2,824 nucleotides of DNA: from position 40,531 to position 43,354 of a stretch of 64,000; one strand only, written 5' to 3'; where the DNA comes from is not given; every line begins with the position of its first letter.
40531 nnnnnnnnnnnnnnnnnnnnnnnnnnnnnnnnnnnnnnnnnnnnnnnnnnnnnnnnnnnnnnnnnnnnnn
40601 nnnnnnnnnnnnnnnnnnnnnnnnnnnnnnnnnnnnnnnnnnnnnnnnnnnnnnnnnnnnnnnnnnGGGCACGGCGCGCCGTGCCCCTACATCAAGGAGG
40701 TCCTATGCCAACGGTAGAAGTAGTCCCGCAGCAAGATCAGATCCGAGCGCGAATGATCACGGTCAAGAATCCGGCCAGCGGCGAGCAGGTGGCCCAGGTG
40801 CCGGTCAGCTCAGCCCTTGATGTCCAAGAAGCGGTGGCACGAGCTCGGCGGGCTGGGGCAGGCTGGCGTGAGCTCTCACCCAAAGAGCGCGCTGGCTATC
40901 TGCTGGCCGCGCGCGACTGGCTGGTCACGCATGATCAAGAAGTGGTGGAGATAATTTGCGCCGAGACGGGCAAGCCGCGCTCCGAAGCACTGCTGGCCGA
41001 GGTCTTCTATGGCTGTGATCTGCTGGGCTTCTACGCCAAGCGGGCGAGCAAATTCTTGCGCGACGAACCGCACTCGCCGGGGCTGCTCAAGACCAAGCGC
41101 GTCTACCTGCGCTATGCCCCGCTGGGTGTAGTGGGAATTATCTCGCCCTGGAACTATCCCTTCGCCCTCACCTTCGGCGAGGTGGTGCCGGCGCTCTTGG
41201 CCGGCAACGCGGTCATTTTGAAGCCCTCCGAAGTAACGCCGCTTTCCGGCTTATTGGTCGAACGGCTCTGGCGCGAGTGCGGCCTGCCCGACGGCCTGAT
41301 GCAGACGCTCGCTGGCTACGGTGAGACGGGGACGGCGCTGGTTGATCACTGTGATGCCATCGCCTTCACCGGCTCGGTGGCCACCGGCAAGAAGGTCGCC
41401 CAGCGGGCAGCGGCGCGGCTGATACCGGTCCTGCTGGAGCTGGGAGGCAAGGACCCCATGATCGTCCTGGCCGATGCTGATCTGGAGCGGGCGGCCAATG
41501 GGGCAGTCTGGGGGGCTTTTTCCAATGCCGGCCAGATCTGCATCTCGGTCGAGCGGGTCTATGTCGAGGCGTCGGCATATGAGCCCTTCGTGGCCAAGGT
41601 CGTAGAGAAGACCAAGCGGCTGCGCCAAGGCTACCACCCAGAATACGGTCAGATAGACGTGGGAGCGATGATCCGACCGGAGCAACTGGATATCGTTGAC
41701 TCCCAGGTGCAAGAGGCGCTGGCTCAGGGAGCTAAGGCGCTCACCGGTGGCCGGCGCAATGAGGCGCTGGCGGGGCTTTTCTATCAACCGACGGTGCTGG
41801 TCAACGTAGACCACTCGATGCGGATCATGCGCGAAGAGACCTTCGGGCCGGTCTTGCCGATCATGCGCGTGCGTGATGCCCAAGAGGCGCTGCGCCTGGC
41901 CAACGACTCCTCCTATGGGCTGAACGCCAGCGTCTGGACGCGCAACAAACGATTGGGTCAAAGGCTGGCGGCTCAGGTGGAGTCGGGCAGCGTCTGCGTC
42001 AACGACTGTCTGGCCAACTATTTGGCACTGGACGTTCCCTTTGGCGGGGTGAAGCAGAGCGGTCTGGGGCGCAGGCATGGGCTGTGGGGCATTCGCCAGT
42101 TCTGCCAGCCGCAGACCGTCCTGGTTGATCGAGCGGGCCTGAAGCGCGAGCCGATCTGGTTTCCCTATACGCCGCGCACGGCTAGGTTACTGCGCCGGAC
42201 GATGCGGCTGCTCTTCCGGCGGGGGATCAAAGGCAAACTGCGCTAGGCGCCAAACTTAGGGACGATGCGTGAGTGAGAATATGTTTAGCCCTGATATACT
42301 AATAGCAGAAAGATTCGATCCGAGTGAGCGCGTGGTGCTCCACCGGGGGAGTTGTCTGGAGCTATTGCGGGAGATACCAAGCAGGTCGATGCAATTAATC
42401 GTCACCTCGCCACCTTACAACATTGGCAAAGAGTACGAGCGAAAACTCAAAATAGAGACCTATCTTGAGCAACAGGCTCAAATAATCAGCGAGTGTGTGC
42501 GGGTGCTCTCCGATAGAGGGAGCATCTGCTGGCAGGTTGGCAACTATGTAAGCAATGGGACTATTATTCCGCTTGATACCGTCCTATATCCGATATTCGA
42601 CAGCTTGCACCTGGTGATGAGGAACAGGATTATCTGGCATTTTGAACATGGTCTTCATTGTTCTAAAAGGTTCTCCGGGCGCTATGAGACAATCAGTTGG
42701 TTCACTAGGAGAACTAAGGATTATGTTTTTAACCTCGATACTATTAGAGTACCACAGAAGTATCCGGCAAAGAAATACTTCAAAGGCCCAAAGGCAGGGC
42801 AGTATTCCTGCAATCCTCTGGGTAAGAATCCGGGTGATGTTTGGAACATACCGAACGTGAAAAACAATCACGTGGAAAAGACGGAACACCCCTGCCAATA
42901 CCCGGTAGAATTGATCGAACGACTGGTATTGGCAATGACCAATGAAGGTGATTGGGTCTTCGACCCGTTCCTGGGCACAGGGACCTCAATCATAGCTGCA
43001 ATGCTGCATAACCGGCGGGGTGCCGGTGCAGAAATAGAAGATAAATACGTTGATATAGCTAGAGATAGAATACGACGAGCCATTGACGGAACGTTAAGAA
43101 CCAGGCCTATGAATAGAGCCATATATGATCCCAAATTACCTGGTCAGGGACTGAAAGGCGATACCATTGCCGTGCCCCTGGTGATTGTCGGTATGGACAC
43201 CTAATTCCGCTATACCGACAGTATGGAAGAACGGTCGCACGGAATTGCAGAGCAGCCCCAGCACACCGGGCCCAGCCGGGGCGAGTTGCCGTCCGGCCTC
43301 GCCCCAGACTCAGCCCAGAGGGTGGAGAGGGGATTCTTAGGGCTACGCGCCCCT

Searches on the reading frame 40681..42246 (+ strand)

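Call 31: search_protein_families(library=pfam, proteins=[window:40681-42246:+], max_evalue=0.01)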
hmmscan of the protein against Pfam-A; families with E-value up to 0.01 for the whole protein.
window:40681-42246:+ (521 aa): 2 families
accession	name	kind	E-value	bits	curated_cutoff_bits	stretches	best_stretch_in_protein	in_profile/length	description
PF00171.27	Aldedh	-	1.9e-149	498.6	23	1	24-480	7-461/461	Aldehyde dehydrogenase family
PF05893.19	LuxC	-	0.0081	15.5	21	0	137-315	78-263/401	Acyl-CoA reductase (LuxC)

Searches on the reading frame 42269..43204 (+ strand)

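Call 31: search_protein_families(library=pfam, proteins=[window:42269-43204:+], max_evalue=0.01)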
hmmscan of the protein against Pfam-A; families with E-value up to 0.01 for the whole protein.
window:42269-43204:+ (311 aa): 2 families
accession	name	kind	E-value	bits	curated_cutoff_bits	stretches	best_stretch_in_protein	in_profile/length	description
PF01555.25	N6_N4_Mtase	-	1.3e-53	182.6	26.7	1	42-265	2-220/221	DNA methylase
PF01170.24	UPF0020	-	0.0019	18.4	22.3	0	221-257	23-60/197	RMKL-like, methyltransferase domain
